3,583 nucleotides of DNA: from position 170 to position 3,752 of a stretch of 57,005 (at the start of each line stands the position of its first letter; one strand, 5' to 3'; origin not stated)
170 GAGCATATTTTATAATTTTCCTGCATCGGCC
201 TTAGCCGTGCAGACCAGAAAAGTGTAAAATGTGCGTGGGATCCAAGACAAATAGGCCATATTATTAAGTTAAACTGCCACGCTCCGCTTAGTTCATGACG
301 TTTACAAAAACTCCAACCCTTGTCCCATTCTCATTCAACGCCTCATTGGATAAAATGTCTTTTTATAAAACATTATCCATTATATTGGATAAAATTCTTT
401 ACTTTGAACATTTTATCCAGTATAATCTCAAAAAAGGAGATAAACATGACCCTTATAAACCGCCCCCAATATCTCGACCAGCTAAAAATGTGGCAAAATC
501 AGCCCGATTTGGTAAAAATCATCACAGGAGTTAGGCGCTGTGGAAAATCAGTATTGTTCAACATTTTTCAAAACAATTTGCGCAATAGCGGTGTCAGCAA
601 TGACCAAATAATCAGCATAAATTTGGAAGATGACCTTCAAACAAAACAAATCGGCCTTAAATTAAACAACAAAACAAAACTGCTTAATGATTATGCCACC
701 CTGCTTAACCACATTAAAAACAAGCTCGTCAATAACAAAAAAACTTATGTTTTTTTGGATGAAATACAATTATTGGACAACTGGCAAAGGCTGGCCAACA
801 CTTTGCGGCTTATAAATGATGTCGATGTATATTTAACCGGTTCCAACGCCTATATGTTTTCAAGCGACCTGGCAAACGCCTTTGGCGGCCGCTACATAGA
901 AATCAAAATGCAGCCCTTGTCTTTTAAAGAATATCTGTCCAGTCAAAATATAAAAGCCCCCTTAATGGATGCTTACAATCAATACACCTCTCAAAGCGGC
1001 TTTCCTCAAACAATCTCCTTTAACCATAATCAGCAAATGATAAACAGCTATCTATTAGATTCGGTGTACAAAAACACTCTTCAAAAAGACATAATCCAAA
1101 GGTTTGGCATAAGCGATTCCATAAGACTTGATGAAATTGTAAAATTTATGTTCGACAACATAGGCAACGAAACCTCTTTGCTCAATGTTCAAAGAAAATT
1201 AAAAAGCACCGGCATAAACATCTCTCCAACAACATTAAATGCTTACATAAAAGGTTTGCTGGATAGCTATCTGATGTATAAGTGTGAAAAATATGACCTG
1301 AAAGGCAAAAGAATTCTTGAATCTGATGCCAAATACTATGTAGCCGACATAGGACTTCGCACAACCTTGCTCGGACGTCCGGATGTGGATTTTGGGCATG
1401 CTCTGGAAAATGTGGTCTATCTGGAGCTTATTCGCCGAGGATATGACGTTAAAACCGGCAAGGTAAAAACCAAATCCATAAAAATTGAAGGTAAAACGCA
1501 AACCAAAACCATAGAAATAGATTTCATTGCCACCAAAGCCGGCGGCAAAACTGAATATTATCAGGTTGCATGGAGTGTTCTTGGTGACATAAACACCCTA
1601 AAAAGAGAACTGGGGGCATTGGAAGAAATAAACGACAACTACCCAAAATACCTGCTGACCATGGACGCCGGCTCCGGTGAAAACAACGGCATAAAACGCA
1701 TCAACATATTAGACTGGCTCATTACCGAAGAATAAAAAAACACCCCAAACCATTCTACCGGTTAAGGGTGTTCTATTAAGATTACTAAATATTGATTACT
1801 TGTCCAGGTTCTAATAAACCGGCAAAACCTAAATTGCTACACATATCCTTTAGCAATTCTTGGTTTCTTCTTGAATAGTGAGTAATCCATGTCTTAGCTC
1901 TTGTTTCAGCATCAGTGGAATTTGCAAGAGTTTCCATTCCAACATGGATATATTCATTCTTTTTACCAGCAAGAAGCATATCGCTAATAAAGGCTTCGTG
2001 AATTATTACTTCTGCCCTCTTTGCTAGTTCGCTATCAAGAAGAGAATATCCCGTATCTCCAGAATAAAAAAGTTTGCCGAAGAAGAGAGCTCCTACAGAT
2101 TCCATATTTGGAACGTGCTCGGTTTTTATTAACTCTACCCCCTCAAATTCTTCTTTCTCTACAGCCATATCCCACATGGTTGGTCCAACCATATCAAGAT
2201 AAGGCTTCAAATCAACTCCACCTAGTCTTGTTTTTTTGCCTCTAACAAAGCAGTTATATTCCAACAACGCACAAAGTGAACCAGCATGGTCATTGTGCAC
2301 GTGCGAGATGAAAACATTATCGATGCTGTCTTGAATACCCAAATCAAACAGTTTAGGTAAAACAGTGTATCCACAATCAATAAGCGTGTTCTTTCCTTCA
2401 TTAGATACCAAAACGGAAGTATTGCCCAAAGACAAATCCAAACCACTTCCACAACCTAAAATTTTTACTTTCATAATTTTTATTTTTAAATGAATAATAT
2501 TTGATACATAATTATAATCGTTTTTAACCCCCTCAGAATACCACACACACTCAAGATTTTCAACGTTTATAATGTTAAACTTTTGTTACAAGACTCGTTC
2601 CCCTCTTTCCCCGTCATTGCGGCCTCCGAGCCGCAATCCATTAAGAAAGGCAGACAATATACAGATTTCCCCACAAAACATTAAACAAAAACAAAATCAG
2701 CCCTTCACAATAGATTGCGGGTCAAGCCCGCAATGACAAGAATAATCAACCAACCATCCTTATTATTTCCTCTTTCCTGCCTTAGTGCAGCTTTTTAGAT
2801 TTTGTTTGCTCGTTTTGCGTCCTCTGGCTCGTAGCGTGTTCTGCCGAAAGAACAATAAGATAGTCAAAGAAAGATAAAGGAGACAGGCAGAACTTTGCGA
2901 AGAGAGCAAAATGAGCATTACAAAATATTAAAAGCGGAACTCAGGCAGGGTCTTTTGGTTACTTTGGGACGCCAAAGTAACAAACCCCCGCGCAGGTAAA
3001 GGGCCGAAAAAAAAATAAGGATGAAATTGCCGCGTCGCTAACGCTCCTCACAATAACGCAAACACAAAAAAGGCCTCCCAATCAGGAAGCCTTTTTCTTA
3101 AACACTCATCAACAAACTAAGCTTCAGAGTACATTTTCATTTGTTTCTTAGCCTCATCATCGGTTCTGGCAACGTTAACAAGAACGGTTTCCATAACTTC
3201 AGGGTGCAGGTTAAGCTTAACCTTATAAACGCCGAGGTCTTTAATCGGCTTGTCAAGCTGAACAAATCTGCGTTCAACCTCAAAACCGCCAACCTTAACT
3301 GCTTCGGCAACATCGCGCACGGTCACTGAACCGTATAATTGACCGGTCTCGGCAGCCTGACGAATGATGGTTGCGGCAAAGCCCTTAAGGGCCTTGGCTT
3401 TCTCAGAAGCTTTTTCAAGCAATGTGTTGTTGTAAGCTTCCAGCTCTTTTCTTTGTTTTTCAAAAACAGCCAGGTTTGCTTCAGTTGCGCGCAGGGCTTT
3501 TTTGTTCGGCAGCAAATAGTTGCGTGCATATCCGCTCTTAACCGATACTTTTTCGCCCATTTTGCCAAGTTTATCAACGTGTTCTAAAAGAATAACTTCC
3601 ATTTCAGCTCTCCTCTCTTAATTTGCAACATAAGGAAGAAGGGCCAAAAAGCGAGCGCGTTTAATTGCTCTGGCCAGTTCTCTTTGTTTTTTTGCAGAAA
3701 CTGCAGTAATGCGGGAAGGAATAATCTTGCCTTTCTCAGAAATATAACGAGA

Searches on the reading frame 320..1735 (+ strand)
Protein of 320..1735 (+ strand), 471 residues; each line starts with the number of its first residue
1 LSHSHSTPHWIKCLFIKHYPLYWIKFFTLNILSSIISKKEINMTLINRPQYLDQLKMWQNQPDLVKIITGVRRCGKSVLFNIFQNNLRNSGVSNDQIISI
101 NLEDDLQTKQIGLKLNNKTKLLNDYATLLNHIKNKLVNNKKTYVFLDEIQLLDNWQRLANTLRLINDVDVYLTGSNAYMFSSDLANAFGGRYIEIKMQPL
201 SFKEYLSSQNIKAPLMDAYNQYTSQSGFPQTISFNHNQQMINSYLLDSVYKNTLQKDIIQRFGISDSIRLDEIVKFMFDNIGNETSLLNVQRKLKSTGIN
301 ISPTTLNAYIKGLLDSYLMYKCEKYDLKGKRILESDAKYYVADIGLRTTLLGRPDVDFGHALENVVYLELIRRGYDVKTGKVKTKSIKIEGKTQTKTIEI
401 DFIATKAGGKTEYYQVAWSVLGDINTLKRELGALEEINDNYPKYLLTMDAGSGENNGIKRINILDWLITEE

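Call 41: search_protein_families(library=pfam, proteins=[window:320-1735:+], max_evalue=0.00001)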
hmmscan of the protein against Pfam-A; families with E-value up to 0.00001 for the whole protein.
window:320-1735:+ (471 aa): 2 families
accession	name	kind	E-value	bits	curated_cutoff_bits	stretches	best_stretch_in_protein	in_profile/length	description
PF13173.12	AAA_14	-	1.6e-28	99.7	27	1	65-206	4-129/129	AAA domain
PF13635.12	DUF4143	-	6e-16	59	28.1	1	255-418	1-159/160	Domain of unknown function (DUF4143)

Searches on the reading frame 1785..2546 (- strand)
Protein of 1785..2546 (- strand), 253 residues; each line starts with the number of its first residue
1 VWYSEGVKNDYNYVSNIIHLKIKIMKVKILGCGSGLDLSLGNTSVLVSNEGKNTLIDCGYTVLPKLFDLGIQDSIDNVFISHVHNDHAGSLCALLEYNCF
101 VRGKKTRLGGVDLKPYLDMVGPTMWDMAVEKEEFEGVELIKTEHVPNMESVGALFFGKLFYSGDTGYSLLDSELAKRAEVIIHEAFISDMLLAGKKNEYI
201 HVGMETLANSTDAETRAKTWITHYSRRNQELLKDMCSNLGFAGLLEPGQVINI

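Call 41: search_protein_families(library=pfam, proteins=[window:1785-2546:-], max_evalue=0.00001)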
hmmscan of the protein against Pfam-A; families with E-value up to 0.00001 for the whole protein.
window:1785-2546:- (253 aa): 3 families
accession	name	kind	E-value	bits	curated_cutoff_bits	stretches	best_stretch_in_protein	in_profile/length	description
PF23023.1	Anti-Pycsar_Apyc1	-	4.6e-11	43.1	50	1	25-91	3-70/250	Anti-Pycsar protein Apyc1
PF00753.33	Lactamase_B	-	2.2e-09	38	22.7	1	42-169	6-154/196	Metallo-beta-lactamase superfamily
PF12706.13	Lactamase_B_2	-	1.4e-06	28.5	27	0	53-224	2-200/200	Beta-lactamase superfamily domain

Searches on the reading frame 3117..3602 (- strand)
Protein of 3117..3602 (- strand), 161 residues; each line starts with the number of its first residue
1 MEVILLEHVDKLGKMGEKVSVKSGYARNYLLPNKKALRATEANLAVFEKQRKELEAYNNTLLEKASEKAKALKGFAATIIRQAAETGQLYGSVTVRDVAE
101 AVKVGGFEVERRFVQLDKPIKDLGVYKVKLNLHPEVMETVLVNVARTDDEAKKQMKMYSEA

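Call 41: search_protein_families(library=pfam, proteins=[window:3117-3602:-], max_evalue=0.00001)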
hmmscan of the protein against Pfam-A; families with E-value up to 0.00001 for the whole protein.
window:3117-3602:- (161 aa): 2 families
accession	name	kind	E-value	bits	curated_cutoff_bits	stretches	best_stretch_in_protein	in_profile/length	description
PF03948.19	Ribosomal_L9_C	-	1.4e-23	83.5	23.2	1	64-145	2-85/86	Ribosomal protein L9, C-terminal domain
PF01281.25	Ribosomal_L9_N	-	1.2e-21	76.4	20.7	1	1-46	1-46/47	Ribosomal protein L9, N-terminal domain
